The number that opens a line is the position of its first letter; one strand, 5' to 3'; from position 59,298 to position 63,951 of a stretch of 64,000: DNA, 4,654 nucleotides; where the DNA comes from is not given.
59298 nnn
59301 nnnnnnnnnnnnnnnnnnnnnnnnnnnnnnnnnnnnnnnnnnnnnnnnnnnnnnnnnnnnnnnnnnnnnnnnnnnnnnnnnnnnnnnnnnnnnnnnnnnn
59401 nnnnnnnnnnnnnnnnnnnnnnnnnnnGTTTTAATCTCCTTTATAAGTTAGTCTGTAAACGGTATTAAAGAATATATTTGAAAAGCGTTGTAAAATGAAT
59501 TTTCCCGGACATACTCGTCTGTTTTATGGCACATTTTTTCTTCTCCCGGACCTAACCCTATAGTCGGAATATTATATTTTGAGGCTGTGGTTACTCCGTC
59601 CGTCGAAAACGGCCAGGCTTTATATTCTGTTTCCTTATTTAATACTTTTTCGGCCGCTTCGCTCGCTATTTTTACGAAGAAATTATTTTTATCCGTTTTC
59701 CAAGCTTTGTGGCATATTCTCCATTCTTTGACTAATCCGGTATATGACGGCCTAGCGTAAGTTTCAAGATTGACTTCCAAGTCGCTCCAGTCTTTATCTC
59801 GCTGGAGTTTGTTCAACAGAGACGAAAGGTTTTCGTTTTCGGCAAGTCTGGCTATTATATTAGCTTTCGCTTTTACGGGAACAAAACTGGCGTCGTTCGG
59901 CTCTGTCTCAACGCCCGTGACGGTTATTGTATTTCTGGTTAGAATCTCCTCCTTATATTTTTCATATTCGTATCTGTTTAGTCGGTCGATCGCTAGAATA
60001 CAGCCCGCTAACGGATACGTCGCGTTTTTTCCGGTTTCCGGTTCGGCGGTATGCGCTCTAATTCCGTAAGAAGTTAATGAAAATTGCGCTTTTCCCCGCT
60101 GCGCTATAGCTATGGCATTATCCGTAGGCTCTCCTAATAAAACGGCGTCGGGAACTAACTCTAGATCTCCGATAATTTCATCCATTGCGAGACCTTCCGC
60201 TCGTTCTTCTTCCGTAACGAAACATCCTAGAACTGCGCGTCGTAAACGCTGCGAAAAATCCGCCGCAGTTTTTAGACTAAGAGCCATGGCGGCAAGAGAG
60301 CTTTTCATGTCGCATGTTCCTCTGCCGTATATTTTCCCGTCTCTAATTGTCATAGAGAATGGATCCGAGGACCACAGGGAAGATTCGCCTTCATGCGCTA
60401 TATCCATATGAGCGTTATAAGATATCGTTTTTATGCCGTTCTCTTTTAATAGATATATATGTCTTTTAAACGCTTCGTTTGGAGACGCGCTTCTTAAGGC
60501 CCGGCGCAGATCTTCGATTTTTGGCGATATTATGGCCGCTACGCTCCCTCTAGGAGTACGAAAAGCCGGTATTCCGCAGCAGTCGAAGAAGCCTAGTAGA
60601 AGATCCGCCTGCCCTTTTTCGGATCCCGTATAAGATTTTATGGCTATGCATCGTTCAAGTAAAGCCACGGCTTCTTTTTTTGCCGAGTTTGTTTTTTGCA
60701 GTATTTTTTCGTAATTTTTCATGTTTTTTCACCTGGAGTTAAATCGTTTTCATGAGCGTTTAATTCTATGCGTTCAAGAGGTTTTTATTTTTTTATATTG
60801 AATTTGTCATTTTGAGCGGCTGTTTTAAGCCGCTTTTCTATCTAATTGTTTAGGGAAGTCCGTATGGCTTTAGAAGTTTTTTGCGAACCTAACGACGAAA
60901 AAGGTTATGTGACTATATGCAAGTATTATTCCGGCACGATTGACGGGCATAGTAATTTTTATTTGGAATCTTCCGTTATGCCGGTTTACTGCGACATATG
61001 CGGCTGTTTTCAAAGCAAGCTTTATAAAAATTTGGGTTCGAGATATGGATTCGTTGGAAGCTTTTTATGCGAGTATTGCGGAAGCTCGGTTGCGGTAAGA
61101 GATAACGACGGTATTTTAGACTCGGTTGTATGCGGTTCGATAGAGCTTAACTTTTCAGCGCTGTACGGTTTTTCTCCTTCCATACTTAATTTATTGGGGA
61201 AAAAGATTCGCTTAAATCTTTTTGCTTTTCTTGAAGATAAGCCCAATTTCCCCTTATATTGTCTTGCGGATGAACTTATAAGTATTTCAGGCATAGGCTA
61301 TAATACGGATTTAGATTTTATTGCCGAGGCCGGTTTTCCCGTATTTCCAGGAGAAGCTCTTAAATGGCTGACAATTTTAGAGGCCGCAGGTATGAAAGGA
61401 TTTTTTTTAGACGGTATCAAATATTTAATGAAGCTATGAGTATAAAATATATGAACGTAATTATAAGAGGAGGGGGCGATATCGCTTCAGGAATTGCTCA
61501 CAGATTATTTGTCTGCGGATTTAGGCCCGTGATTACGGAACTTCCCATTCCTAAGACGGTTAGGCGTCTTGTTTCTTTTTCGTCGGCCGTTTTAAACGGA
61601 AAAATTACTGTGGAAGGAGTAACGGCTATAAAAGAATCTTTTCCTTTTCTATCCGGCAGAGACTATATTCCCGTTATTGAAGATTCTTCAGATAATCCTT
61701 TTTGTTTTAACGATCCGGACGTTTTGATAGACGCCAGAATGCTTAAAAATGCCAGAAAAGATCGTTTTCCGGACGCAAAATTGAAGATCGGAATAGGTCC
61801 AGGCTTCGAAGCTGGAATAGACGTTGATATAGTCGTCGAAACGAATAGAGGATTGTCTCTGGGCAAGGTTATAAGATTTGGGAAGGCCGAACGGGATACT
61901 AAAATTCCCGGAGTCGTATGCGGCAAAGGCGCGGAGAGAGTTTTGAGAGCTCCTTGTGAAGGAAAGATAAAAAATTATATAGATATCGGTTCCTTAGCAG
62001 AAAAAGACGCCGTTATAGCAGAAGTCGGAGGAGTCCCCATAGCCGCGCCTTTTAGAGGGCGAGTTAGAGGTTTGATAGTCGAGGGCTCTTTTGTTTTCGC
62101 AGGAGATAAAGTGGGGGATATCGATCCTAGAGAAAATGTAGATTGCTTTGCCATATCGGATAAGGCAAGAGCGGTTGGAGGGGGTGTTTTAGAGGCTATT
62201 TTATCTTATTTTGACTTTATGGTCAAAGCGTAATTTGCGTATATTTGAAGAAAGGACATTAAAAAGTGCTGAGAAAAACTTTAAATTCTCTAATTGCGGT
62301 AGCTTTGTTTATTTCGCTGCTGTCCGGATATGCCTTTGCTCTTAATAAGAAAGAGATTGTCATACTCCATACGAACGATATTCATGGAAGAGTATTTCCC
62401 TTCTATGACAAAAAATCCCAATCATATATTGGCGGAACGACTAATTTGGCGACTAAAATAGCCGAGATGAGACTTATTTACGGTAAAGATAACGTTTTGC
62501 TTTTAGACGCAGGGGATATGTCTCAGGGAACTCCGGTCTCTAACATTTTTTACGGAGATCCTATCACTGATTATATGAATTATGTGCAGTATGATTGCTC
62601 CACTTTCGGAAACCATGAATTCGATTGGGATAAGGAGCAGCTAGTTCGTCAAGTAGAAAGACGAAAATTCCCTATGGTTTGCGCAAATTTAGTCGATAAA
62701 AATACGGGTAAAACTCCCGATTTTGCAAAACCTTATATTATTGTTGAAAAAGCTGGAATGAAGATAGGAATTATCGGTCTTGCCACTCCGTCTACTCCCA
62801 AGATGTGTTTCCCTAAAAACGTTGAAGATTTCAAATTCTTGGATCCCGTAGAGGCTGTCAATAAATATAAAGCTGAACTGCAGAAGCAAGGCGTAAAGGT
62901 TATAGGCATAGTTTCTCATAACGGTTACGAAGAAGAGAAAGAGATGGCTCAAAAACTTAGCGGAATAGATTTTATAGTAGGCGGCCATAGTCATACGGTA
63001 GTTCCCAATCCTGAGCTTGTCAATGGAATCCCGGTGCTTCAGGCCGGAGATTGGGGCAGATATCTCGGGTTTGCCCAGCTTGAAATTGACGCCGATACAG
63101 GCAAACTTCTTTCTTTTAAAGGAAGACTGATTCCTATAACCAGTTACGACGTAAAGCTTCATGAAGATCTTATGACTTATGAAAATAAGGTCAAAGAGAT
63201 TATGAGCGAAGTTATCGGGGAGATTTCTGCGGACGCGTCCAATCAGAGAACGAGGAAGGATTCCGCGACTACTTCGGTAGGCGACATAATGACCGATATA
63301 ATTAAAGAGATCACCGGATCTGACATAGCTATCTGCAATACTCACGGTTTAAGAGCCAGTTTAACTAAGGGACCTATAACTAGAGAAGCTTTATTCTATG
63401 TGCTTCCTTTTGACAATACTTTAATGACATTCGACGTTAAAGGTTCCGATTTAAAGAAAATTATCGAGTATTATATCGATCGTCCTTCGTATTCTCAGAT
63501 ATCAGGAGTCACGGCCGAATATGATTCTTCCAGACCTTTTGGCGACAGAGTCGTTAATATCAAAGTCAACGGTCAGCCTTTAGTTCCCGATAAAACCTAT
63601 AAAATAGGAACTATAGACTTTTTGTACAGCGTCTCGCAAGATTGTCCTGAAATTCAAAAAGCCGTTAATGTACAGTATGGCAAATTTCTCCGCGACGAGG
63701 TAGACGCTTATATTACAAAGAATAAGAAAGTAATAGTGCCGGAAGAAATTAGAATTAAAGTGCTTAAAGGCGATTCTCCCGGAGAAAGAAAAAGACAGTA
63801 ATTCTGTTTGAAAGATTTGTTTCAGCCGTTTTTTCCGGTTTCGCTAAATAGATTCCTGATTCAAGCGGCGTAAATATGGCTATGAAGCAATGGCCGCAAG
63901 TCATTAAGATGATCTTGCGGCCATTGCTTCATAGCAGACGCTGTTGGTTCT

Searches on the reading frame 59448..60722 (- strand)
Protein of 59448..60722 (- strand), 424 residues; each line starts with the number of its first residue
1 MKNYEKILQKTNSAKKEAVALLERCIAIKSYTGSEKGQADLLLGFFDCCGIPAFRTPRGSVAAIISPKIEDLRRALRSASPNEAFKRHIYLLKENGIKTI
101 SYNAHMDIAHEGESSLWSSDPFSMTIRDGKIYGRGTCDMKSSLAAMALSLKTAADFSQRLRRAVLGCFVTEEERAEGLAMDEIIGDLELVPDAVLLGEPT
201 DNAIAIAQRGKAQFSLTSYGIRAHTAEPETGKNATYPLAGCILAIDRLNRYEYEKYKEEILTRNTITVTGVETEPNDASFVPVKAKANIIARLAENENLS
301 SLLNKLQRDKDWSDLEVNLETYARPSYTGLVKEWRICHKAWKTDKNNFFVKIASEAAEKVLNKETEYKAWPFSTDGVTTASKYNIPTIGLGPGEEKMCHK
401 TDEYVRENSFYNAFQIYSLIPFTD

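Call 65: search_protein_families(library=pfam, proteins=[window:59448-60722:-], max_evalue=0.00001)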
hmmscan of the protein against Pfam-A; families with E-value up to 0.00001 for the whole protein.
window:59448-60722:- (424 aa): 2 families
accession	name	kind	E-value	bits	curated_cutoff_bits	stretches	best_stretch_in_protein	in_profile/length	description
PF01546.33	Peptidase_M20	-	1e-26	94.6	24.6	1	103-418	3-201/206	Peptidase family M20/M25/M40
PF07687.19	M20_dimer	-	3.7e-09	36.9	21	1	206-307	1-96/107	Peptidase dimerisation domain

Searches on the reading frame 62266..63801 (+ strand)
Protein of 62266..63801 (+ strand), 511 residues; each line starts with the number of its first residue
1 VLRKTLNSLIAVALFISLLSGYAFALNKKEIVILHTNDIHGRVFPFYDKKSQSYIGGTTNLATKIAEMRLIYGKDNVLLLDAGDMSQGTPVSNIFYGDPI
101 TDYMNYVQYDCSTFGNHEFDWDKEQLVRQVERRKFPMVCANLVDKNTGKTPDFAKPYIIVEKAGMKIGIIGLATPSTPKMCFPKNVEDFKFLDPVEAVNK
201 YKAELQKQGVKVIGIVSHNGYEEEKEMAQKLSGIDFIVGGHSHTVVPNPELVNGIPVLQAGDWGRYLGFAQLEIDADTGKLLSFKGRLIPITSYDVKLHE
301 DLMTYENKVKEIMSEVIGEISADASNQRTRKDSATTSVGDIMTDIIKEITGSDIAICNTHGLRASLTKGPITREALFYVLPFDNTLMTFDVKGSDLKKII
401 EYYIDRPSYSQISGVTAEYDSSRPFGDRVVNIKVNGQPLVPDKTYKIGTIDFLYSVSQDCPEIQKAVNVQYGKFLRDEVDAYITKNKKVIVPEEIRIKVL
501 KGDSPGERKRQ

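Call 65: search_protein_families(library=pfam, proteins=[window:62266-63801:+], max_evalue=0.00001)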
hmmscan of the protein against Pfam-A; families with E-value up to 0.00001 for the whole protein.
window:62266-63801:+ (511 aa): 2 families
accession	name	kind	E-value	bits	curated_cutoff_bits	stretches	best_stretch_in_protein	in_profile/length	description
PF02872.23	5_nucleotid_C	-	2.4e-32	112.7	23.6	1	316-454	1-147/158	5'-nucleotidase, C-terminal domain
PF00149.33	Metallophos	-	9.4e-11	42.9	21.5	1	32-244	2-190/191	Calcineurin-like phosphoesterase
